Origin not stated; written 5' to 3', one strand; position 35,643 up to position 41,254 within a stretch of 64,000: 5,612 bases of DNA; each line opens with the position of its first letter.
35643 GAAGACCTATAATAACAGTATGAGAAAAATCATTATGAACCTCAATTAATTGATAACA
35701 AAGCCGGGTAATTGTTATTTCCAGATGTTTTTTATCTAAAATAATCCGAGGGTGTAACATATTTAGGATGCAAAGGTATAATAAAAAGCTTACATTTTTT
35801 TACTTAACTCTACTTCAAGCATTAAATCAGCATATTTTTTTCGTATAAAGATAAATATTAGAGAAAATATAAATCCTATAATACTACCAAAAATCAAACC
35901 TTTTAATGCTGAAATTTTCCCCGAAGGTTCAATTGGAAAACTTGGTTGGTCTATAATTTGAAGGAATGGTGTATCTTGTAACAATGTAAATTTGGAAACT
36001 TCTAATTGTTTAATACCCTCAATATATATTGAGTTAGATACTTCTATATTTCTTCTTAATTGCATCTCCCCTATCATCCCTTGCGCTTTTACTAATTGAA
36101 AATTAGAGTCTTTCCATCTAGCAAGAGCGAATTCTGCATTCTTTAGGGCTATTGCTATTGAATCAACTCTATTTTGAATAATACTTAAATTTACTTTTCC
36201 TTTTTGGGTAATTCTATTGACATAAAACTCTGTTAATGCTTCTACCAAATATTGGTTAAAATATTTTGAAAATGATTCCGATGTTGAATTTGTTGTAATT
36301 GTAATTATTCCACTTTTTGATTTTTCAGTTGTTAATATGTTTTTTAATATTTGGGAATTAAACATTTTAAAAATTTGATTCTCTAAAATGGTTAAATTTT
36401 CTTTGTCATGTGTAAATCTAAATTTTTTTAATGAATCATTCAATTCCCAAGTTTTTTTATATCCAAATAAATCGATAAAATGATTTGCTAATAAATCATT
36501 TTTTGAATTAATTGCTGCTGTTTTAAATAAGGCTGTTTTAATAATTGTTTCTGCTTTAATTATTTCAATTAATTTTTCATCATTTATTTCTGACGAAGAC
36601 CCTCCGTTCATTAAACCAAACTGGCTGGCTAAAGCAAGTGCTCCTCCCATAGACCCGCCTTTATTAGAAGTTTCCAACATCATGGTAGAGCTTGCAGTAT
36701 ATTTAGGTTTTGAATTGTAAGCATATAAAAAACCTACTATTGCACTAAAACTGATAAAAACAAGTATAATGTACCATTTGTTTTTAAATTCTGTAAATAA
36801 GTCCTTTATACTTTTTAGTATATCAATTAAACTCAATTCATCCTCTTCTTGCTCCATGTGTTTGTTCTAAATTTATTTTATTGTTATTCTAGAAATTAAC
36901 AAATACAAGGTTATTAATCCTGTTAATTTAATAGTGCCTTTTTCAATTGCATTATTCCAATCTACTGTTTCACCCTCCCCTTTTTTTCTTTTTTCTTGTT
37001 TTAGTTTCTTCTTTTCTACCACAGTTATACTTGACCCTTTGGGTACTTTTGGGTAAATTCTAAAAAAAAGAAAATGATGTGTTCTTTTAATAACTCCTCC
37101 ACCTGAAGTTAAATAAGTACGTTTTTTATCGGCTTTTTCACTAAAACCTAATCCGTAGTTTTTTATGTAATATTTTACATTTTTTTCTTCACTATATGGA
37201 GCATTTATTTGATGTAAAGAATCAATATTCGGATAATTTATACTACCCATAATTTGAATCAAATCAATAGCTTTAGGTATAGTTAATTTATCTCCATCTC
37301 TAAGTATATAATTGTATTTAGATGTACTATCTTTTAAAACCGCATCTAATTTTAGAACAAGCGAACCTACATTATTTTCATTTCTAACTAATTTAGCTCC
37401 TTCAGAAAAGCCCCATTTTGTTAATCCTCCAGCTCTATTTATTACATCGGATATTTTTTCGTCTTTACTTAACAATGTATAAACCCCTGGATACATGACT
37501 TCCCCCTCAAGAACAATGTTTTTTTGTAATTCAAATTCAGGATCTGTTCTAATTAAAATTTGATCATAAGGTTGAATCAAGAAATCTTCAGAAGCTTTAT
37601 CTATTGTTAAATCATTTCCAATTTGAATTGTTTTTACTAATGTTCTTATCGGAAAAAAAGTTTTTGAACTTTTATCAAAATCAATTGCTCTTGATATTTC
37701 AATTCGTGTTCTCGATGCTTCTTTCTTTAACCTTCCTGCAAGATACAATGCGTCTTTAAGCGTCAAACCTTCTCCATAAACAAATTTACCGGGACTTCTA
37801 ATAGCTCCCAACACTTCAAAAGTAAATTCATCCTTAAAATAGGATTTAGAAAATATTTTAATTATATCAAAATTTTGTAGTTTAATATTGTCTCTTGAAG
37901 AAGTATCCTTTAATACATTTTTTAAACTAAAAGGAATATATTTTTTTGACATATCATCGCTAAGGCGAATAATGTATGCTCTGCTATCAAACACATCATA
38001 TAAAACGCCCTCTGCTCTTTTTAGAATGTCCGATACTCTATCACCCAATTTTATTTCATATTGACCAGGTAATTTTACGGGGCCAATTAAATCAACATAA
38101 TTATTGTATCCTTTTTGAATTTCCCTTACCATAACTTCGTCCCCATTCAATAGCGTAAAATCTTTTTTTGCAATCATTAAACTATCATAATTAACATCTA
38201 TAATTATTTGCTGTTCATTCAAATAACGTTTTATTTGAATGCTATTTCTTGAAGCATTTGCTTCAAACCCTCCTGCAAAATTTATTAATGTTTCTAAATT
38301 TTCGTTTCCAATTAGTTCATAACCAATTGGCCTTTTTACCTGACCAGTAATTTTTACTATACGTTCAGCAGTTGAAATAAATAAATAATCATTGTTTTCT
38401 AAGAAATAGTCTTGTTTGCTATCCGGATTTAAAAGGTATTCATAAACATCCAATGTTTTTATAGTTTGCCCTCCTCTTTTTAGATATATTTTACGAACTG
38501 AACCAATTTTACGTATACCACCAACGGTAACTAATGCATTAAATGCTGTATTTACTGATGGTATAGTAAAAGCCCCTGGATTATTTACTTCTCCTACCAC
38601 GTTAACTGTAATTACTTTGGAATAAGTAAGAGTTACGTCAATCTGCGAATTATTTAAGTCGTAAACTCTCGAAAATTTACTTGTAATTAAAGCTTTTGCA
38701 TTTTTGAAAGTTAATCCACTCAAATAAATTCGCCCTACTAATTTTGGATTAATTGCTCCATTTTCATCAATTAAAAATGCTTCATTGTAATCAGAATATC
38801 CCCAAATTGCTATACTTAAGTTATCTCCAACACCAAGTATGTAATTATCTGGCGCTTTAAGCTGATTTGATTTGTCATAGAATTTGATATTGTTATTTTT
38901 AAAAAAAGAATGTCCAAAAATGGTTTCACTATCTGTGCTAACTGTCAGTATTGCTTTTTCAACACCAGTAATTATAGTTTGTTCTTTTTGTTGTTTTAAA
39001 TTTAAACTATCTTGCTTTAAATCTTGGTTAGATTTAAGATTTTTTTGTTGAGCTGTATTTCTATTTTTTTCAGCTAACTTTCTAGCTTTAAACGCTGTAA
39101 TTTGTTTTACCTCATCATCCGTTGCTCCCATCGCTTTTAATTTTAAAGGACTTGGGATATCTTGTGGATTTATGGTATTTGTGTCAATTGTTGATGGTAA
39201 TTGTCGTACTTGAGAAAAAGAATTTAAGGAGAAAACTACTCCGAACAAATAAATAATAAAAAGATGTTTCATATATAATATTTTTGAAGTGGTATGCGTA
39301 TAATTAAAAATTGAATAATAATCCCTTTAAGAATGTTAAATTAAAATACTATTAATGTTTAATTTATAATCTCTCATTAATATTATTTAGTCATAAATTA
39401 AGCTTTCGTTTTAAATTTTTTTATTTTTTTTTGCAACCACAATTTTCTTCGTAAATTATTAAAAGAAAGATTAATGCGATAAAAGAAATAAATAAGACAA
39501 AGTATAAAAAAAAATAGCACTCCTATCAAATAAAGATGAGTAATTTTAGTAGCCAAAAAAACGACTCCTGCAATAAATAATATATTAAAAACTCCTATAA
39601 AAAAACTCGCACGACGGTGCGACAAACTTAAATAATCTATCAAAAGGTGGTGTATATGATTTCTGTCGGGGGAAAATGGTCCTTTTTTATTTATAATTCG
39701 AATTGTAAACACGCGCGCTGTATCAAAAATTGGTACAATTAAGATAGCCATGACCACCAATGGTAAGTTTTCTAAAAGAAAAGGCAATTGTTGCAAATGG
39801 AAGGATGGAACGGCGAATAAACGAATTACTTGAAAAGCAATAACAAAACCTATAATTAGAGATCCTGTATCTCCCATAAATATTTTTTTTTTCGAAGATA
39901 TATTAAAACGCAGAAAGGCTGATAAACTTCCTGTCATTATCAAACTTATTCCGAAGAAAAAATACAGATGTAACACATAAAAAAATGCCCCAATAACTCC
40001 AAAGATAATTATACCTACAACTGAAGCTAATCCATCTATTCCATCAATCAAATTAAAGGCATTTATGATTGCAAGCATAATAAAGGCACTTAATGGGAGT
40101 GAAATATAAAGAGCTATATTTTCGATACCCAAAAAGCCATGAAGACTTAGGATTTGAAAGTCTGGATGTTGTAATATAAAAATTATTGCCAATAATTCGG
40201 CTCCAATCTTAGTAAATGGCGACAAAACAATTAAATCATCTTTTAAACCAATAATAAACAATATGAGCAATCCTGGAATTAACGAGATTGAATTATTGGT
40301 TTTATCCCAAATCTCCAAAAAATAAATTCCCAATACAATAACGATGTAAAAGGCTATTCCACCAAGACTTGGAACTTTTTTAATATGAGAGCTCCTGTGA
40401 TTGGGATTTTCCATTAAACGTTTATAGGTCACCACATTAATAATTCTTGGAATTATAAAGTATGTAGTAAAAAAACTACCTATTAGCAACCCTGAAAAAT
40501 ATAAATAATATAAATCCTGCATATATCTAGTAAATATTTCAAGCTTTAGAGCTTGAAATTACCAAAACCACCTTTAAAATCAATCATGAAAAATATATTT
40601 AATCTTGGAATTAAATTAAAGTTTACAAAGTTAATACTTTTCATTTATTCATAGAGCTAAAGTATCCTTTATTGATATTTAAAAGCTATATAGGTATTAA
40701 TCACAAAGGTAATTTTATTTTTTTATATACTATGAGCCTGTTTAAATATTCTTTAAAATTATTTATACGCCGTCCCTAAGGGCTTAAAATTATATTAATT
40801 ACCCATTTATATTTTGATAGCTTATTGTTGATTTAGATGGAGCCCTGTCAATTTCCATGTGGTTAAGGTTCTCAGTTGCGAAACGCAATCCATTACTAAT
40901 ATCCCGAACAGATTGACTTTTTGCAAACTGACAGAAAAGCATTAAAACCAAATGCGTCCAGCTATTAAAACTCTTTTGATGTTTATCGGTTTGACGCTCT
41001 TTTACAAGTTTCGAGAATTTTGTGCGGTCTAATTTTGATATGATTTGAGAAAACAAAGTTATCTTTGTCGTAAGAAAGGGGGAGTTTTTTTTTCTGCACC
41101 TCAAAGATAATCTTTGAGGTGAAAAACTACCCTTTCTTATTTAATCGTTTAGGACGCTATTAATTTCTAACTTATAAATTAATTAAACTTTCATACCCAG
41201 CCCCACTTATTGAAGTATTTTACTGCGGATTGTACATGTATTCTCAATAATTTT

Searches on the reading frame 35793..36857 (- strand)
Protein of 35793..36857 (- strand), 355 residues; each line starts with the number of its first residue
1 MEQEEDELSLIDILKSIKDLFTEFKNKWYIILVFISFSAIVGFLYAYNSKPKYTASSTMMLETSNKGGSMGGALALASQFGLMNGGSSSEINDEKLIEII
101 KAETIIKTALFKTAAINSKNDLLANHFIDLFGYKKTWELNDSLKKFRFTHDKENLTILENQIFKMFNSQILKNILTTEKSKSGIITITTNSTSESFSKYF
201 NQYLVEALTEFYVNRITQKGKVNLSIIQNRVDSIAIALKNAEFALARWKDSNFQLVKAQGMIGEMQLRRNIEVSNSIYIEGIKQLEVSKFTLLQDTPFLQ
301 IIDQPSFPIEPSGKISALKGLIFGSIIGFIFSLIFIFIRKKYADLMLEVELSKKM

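Call 98: search_protein_families(library=pfam, proteins=[window:35793-36857:-], max_evalue=0.1)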
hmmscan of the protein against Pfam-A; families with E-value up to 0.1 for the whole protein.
window:35793-36857:- (355 aa): 2 families
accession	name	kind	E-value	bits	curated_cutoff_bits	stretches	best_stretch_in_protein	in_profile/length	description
PF02706.20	Wzz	-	1.9e-06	28.5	25.5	1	17-73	5-55/91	Chain length determinant protein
PF13807.11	GNVR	-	0.004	17.5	27.7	1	265-340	7-81/82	G-rich domain on putative tyrosine kinase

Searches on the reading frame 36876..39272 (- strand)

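Call 98: search_protein_families(library=pfam, proteins=[window:36876-39272:-], max_evalue=0.1)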
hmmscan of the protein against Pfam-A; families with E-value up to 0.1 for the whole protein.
window:36876-39272:- (799 aa): 3 families
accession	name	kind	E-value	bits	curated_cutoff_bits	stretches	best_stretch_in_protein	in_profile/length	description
PF10531.15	SLBB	-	1.3e-31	108.7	27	4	305-349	1-45/55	SLBB domain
PF22461.2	SLBB_2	-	5.2e-25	87.8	27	4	223-299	3-79/79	SLBB domain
PF02563.21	Poly_export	-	5.4e-19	68.6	28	1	140-215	3-76/77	Polysaccharide biosynthesis/export protein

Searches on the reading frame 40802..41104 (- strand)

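Call 98: search_protein_families(library=pfam, proteins=[window:40802-41104:-], max_evalue=0.1)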
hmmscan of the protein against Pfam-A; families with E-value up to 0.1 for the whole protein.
window:40802-41104:- (101 aa): 1 family
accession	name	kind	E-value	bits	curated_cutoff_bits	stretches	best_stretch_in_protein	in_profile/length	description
PF14294.11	DUF4372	-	2.5e-23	82.5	25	1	14-83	2-71/74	Domain of unknown function (DUF4372)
